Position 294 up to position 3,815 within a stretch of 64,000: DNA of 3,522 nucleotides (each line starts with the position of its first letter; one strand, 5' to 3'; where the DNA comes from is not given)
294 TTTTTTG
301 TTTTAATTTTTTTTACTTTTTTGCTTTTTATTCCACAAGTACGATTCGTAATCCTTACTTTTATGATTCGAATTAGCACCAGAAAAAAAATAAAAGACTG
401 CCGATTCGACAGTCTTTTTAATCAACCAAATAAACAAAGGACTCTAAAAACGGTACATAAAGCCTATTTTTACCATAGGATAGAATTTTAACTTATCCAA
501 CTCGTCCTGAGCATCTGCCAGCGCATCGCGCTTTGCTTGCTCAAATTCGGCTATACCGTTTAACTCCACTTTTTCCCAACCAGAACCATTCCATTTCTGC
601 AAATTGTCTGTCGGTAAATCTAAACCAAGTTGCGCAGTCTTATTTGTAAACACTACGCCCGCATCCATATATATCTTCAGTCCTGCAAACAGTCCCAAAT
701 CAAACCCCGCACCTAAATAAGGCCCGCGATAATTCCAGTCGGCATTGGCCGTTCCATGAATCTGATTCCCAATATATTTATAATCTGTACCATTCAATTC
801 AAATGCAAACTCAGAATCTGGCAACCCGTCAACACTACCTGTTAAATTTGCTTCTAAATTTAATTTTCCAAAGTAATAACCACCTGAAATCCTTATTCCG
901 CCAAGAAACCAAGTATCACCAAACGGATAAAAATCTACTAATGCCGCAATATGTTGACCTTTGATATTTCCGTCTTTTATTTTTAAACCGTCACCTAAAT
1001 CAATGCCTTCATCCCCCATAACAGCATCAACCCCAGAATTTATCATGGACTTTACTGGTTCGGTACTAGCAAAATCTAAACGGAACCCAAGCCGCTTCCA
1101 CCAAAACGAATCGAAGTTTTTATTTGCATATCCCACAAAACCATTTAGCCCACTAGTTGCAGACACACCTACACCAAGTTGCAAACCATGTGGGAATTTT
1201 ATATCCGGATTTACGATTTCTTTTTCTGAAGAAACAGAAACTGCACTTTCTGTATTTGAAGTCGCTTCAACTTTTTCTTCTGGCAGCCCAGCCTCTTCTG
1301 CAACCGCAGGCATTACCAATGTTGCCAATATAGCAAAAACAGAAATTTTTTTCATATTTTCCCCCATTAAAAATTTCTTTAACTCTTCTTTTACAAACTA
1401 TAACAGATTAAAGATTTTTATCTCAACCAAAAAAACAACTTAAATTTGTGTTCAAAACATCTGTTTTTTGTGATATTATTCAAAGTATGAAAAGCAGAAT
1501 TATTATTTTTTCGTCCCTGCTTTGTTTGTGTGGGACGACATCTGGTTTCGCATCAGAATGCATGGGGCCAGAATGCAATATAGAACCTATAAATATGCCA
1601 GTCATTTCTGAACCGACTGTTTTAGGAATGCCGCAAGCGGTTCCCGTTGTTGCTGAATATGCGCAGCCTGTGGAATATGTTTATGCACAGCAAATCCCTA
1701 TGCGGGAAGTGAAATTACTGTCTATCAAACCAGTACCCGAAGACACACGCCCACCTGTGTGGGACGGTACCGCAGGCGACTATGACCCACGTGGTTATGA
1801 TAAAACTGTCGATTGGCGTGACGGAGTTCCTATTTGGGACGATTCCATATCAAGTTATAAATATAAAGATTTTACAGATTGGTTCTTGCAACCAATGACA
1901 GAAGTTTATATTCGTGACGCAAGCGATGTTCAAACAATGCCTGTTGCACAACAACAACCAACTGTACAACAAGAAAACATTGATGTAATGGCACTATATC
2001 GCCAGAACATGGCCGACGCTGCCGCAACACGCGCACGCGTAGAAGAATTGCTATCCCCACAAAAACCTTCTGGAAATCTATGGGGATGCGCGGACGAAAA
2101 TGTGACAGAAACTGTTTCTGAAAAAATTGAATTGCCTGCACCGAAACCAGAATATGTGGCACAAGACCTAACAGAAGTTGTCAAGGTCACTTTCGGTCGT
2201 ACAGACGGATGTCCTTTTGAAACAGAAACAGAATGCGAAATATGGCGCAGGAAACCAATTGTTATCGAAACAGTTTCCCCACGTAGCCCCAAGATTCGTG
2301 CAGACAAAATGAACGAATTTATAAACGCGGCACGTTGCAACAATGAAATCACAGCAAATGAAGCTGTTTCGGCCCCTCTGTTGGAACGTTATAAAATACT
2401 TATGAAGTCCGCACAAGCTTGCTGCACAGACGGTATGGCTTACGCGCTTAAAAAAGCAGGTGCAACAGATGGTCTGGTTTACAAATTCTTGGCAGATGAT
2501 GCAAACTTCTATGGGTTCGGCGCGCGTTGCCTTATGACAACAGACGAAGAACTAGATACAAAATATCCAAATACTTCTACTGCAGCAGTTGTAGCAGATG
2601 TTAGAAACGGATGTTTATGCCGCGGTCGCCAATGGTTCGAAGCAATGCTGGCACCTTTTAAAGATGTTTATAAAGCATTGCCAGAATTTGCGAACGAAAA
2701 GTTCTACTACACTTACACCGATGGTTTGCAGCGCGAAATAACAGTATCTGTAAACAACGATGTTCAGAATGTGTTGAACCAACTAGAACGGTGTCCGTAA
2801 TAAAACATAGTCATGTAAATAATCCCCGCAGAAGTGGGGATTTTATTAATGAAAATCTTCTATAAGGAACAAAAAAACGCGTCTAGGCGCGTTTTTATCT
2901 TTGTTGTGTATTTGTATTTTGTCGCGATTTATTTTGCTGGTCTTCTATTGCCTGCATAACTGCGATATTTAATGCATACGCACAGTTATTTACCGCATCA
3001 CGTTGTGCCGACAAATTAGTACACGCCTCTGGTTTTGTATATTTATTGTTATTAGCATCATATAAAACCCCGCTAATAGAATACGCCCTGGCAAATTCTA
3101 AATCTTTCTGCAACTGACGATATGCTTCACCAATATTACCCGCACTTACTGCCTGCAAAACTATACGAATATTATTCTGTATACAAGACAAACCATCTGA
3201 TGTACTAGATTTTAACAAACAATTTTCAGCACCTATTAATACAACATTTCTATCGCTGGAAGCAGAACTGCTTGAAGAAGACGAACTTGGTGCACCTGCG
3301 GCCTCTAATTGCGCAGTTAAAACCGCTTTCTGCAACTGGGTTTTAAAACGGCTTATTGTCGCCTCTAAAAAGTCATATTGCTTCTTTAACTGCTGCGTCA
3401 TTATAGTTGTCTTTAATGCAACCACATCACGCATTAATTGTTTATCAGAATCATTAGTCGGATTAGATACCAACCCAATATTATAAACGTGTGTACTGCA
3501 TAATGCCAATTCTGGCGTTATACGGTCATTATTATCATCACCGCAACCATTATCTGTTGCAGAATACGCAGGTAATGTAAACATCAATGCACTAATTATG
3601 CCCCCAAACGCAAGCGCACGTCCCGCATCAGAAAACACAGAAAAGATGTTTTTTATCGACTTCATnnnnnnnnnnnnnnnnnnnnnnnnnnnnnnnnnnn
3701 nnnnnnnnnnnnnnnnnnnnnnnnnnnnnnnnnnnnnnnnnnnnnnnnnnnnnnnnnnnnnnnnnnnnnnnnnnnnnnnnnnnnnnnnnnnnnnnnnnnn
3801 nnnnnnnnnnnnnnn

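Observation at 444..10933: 10-kb island of exported cysteine-rich proteins with an OMP and an AT-rich LRR gene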

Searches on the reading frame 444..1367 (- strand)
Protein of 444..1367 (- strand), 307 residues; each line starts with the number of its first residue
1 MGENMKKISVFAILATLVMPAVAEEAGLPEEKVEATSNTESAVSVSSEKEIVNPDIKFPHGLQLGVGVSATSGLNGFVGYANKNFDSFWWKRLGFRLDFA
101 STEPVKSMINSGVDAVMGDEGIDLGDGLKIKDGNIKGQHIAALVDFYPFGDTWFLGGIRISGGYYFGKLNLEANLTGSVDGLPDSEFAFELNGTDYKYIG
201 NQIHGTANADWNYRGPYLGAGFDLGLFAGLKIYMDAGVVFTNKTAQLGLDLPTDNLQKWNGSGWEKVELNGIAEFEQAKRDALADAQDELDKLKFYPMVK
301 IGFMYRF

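Call 3: search_protein_families(library=pfam, proteins=[window:444-1367:-], max_evalue=0.1)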
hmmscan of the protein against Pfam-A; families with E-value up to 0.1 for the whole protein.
window:444-1367:- (307 aa): 0 families

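Call 6: search_protein_families(library=ncbifam, proteins=[window:444-1367:-], max_evalue=0.1)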
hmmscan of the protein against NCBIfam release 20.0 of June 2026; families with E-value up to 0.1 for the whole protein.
window:444-1367:- (307 aa): 0 families

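Call 91: search_solved_structures(query=A5, max_evalue=10)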
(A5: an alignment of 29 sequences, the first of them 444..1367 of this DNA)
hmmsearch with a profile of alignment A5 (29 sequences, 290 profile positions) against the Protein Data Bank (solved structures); distinct sequences matched with E-value up to 10: 0.

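Call 93: search_protein_families(library=pfam, alignment_id=A5, max_evalue=1)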
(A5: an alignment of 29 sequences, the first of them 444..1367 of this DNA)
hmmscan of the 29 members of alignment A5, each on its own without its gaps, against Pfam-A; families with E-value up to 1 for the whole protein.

A. member 1, window:444-1367:- (307 aa): 0 families

B. families by the number of members that match (of 29 scanned): 13 families
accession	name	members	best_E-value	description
PF13418.12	Kelch_4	1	0.0099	Galactose oxidase, central domain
PF08198.17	Thymopoietin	1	0.038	Thymopoietin protein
PF14602.12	Hexapep_2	1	0.12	Hexapeptide repeat of succinyl-transferase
PF11777.13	DUF3316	1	0.13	Protein of unknown function (DUF3316)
PF11061.14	Tsr0524-like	1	0.16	Cytochrome b6f, subunit Tsr0524-like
PF20957.2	GxGYxYP_N_2nd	1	0.16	GxGYxYP_N second domain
PF21827.1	New_glue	1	0.19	New glue protein family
PF19565.4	DUF6087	1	0.22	Family of unknown function (DUF6087)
PF09516.16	RE_CfrBI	1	0.26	CfrBI restriction endonuclease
PF18805.7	LRR_10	1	0.26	Leucine-rich repeat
PF15127.11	SmAKAP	1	0.3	Small membrane A-kinase anchor protein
PF03477.21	ATP-cone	1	0.33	ATP cone domain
PF02321.23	OEP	1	0.42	Outer membrane efflux protein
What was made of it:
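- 444..1367 (-): A: 307-aa Cys-free exported protein, probable outer-membrane beta-barrel of an unassigned family. Transcribed divergently from B. No Pfam or PDB match (calls 3, 91, 93).
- On Outer-membrane beta-barrel / porin, for A: No Pfam, NCBIfam or PDB match (calls 3, 6, 91, 93).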

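Call 108: search_protein_families(library=phrogs, proteins=[window:444-1367:-], max_evalue=0.01)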
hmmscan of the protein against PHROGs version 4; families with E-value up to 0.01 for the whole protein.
window:444-1367:- (307 aa): 0 families

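Call 109: search_protein_families(library=padloc, proteins=[window:444-1367:-], max_evalue=0.01)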
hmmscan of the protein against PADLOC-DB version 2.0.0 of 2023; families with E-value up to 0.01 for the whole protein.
window:444-1367:- (307 aa): 0 families

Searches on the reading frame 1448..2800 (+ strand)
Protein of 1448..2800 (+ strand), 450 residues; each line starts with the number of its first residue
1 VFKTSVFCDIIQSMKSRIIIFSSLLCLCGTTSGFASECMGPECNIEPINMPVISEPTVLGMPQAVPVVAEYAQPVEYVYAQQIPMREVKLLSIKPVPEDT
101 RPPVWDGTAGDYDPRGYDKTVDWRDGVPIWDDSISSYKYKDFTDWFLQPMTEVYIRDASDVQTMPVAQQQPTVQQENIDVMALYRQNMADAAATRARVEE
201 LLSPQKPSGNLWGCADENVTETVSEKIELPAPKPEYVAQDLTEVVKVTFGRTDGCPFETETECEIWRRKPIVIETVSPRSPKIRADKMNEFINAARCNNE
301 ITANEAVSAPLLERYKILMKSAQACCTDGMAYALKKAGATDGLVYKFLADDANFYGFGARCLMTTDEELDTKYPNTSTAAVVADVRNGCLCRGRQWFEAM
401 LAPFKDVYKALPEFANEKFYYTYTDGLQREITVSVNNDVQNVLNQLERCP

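Call 3: search_protein_families(library=pfam, proteins=[window:1448-2800:+], max_evalue=0.1)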
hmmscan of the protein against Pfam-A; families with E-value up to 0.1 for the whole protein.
window:1448-2800:+ (450 aa): 0 families

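Call 6: search_protein_families(library=ncbifam, proteins=[window:1448-2800:+], max_evalue=0.1)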
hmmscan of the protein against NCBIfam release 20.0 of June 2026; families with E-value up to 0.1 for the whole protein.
window:1448-2800:+ (450 aa): 0 families

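Call 38: find_homologous_proteins(query=window:1490-2800:+, max_evalue=0.001)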
Query window:1490-2800:+ (436 aa): 553 proteins with E <= 0.001 among 6189 candidates; the best 120 are listed.
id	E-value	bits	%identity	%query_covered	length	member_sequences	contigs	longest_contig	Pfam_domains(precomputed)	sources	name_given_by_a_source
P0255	3.2e-285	964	95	100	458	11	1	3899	-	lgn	-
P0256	2.2e-258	876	88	100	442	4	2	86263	-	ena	-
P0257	8.2e-222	755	75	100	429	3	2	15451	-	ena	-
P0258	1.4e-220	751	74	100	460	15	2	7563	-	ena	-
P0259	4.6e-219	746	75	100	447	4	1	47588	-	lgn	-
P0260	1.1e-218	745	73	100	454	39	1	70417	-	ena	-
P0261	2.8e-216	737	76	100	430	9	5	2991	-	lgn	-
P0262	6.0e-216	736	74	100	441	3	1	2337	-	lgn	-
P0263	4.4e-209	713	72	100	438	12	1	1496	-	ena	-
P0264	6.2e-208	709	72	100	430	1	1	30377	-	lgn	-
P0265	3.4e-207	707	71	100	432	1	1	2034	-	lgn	-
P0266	2.8e-205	701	72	100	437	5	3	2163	-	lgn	-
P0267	1.0e-203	696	70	100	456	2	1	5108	-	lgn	-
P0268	1.3e-202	692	70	100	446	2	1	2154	-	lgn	-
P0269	1.7e-202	691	70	100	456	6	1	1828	-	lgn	-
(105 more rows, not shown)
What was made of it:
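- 1487..2800 (+): B: 437-aa exported Cys-rich protein of an orphan family. 553 homologue clusters, all 'hypothetical' (call 38).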

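Call 50: search_solved_structures(query=A3, max_evalue=10)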
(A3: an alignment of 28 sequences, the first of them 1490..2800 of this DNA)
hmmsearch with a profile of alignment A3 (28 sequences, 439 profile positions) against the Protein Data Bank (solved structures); distinct sequences matched with E-value up to 10: 0.

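Call 108: search_protein_families(library=phrogs, proteins=[window:1487-2800:+], max_evalue=0.01)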
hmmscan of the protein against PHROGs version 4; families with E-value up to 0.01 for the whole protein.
window:1487-2800:+ (437 aa): 0 families

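Call 109: search_protein_families(library=padloc, proteins=[window:1487-2800:+], max_evalue=0.01)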
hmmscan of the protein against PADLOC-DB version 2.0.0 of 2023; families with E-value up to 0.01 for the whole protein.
window:1487-2800:+ (437 aa): 0 families

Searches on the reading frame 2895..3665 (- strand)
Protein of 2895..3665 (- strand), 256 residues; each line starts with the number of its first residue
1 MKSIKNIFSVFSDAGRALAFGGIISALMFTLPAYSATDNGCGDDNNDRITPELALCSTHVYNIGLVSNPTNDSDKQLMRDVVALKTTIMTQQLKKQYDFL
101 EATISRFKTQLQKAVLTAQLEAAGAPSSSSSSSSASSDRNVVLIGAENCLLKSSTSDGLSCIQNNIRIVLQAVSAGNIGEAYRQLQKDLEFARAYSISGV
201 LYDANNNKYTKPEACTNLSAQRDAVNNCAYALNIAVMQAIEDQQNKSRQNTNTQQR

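Call 3: search_protein_families(library=pfam, proteins=[window:2895-3665:-], max_evalue=0.1)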
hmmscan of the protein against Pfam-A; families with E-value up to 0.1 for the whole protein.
window:2895-3665:- (256 aa): 2 families
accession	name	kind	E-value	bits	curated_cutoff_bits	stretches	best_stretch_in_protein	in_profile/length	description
PF18863.6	AbiJ_NTD4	-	0.052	14.4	34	1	23-115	28-109/152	AbiJ N-terminal domain 4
PF07923.18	N1221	-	0.09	12.4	27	0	44-90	144-190/289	N1221-like protein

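Call 6: search_protein_families(library=ncbifam, proteins=[window:2895-3665:-], max_evalue=0.1)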
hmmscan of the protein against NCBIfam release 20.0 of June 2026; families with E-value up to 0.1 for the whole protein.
window:2895-3665:- (256 aa): 0 families

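Call 92: search_solved_structures(query=A4, max_evalue=10)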
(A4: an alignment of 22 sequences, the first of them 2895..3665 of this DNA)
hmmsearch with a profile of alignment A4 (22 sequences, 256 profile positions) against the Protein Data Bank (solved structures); distinct sequences matched with E-value up to 10: 1.
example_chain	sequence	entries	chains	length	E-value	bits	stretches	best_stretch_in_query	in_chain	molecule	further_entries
5cwl_A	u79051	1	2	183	2.1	10.6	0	164-197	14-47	Designed helical repeat protein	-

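Call 108: search_protein_families(library=phrogs, proteins=[window:2895-3665:-], max_evalue=0.01)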
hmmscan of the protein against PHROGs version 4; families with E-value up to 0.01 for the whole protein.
window:2895-3665:- (256 aa): 0 families

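Call 109: search_protein_families(library=padloc, proteins=[window:2895-3665:-], max_evalue=0.01)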
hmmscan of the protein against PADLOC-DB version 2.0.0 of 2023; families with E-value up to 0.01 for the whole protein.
window:2895-3665:- (256 aa): 0 families
